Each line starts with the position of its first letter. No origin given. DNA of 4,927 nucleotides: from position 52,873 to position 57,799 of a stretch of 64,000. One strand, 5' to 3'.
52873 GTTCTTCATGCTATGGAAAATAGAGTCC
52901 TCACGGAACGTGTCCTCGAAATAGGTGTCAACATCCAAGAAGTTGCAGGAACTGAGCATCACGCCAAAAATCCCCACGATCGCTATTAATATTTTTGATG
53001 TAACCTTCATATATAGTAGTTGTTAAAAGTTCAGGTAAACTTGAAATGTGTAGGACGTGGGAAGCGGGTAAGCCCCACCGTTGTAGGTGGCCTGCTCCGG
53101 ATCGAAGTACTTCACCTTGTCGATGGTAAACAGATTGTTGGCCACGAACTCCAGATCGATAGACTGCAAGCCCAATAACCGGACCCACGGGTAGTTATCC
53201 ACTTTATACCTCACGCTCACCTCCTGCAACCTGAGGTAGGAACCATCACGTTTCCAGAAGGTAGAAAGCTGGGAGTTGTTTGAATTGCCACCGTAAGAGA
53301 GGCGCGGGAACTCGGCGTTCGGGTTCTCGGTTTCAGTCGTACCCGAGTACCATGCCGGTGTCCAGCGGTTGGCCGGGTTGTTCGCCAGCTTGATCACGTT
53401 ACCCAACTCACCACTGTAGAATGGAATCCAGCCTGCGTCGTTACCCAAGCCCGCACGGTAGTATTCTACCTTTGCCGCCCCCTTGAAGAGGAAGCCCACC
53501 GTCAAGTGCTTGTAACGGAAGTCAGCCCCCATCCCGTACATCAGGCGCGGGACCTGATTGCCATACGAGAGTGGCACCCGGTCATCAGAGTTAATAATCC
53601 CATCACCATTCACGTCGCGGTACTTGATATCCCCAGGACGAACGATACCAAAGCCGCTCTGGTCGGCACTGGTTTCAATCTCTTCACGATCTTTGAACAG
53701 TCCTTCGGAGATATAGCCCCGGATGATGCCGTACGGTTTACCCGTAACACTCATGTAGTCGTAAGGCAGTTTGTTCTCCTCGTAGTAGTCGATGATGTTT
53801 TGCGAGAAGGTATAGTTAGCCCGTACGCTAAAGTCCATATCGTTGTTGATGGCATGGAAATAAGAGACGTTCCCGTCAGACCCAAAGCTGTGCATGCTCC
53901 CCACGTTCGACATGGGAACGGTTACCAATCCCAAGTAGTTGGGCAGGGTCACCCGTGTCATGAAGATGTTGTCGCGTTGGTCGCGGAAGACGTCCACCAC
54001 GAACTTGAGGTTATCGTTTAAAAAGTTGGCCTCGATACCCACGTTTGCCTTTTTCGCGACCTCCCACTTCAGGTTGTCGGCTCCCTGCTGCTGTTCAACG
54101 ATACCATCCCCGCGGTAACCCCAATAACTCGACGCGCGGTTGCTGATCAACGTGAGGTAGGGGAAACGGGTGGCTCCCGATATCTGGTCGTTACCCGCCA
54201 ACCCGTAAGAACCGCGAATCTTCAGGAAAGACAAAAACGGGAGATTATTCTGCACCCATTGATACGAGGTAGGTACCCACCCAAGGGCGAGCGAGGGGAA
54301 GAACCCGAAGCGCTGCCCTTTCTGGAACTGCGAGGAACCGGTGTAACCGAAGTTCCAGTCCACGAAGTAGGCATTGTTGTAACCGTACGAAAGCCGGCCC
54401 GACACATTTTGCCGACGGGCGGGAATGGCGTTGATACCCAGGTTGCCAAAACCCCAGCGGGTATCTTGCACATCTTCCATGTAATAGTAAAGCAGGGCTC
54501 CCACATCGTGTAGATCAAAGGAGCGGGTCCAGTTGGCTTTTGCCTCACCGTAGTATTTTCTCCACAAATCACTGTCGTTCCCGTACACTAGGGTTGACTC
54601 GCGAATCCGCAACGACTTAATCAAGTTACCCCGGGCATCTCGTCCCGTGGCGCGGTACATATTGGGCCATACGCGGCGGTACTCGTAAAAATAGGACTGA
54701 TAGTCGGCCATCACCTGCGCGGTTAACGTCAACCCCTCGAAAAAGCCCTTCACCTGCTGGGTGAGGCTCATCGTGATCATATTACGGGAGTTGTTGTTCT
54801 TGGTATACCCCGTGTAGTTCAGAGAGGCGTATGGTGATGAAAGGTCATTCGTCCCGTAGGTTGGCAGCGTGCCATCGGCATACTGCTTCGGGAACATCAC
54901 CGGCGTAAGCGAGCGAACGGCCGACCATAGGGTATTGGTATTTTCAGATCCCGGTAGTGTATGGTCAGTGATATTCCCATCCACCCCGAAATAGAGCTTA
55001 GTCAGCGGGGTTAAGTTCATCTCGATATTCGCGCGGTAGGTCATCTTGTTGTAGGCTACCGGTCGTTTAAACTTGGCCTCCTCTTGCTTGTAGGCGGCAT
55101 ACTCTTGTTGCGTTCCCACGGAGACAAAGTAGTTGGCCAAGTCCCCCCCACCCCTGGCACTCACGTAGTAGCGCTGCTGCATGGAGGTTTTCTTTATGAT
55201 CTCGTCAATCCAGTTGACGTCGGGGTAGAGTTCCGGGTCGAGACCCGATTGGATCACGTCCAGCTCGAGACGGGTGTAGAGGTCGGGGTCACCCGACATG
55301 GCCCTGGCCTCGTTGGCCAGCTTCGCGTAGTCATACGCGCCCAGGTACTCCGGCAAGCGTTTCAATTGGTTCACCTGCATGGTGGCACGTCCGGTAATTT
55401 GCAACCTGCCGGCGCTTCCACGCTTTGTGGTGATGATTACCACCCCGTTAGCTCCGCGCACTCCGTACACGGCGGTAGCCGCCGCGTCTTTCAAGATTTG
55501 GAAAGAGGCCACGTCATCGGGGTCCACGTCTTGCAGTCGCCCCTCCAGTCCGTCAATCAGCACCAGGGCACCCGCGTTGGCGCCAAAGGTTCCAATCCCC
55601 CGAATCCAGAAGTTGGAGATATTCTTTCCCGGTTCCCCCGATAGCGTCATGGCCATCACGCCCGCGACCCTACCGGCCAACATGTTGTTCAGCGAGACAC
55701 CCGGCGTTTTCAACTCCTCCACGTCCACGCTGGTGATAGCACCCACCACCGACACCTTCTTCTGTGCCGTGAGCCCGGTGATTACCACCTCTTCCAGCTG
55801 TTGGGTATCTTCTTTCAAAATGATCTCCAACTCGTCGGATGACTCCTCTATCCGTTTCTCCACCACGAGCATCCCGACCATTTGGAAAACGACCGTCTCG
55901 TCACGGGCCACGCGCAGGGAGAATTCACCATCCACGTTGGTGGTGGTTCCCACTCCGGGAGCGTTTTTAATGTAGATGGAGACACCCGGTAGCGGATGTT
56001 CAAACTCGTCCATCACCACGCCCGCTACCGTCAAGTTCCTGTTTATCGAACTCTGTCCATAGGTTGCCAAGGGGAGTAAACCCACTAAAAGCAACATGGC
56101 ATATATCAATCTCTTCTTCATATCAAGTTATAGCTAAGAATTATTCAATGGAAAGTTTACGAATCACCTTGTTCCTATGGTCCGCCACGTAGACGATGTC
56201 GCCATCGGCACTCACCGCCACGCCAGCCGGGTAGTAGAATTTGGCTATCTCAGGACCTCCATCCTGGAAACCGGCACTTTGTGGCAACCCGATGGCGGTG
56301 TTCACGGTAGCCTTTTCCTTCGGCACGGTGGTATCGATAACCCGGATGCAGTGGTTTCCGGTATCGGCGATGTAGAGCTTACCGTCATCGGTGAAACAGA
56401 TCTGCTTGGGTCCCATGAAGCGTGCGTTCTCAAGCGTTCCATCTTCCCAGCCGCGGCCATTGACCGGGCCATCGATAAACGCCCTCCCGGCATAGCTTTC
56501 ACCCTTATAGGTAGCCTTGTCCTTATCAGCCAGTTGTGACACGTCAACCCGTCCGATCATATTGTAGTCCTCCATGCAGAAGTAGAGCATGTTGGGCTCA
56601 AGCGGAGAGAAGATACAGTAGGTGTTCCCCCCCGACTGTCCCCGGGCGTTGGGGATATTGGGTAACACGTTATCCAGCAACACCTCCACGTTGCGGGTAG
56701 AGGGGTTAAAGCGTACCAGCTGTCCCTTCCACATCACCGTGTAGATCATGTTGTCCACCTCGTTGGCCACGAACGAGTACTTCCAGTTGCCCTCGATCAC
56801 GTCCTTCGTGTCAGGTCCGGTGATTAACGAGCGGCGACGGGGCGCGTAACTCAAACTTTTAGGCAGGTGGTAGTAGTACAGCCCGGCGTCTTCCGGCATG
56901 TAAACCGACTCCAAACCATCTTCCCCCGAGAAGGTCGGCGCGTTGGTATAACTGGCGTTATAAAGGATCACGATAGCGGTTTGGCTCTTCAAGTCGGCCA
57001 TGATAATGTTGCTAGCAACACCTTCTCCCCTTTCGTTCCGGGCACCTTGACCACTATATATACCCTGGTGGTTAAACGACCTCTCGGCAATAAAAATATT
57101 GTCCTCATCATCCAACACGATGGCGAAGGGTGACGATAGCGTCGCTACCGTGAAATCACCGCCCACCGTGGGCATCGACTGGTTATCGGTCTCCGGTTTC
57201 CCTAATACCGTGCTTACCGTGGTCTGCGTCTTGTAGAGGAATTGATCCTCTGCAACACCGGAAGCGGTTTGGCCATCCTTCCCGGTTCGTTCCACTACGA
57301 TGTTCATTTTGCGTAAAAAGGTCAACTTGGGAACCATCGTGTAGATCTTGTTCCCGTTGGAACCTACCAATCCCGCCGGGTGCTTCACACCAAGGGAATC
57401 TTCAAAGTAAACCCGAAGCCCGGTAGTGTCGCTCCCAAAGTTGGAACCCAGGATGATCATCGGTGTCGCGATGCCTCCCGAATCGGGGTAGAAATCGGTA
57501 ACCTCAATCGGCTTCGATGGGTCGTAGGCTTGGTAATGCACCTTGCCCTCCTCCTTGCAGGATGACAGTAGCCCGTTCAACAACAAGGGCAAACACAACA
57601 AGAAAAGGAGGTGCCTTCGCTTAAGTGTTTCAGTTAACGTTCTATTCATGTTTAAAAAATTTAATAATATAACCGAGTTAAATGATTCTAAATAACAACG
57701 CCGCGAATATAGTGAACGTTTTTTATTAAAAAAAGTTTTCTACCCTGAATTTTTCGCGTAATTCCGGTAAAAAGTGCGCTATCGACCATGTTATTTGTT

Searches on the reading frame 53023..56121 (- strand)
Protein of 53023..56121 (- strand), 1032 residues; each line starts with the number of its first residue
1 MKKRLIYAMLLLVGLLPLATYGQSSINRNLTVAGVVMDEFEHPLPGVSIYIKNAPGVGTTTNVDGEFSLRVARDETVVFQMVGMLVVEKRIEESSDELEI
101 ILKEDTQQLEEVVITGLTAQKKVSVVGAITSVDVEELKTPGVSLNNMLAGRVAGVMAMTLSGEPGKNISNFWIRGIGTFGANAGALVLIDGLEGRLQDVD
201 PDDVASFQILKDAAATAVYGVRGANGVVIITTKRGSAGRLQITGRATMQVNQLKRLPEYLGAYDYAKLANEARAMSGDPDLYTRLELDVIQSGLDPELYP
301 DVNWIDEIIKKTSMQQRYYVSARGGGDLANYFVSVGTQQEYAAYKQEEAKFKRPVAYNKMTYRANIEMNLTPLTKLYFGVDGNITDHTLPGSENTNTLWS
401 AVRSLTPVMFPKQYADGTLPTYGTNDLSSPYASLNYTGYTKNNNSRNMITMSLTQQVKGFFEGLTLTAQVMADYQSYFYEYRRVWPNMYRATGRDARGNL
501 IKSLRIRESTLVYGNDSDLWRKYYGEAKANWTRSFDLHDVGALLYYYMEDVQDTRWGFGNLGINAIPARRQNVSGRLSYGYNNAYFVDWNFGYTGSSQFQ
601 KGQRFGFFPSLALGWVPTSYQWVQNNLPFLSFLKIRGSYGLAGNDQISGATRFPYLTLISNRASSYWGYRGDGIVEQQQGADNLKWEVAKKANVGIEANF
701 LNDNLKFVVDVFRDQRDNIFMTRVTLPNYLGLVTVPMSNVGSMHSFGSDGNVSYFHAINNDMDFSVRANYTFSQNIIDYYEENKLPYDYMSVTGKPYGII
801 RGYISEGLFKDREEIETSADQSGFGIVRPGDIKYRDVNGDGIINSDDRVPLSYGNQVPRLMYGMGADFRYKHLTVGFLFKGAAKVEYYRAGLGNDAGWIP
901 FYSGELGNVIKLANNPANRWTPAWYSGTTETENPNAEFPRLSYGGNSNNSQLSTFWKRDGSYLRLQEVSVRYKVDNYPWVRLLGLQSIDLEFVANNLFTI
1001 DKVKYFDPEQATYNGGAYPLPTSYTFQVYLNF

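Call 69: search_protein_families(library=pfam, proteins=[window:53023-56121:-])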
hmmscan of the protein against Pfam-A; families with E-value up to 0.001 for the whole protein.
window:53023-56121:- (1032 aa): 3 families
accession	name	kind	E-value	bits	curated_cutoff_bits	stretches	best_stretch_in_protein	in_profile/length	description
PF13715.12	CarbopepD_reg_2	-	7.6e-15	55.2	32.2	1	33-114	2-88/88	CarboxypepD_reg-like domain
PF07715.20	Plug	-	4.8e-14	53.2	23.9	1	122-227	2-107/107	TonB-dependent Receptor Plug Domain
PF13620.12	CarboxypepD_reg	-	6.4e-06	26.9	32.3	1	31-89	1-64/82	Carboxypeptidase regulatory-like domain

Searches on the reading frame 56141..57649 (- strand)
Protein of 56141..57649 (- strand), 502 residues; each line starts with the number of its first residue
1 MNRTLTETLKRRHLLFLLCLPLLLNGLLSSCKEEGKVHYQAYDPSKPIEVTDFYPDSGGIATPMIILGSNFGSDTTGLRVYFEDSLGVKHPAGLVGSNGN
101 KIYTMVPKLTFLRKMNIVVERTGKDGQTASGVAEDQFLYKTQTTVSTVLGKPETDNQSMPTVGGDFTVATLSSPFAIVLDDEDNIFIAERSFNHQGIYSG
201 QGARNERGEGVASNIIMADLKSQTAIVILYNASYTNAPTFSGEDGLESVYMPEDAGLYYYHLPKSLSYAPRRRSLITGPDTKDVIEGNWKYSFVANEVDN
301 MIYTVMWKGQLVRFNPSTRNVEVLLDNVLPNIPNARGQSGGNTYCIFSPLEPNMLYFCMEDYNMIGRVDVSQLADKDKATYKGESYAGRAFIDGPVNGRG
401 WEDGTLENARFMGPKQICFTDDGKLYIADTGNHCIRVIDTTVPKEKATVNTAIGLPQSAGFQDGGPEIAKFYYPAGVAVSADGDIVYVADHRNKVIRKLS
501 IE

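Call 69: search_protein_families(library=pfam, proteins=[window:56141-57649:-])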
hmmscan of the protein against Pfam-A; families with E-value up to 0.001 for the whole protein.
window:56141-57649:- (502 aa): 4 families
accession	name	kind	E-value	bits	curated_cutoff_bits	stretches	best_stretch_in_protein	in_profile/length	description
PF01436.27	NHL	-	2.2e-14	53.1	20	2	411-437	1-27/28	NHL repeat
PF25021.1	TEN_NHL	-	6.9e-06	25.7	27.1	0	376-438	294-356/357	Teneurin NHL domain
PF03088.22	Str_synth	-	0.00012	22.6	25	0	307-328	35-56/89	Strictosidine synthase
PF01833.30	TIG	-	0.00023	21.5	20.9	1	50-129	3-77/84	IPT/TIG domain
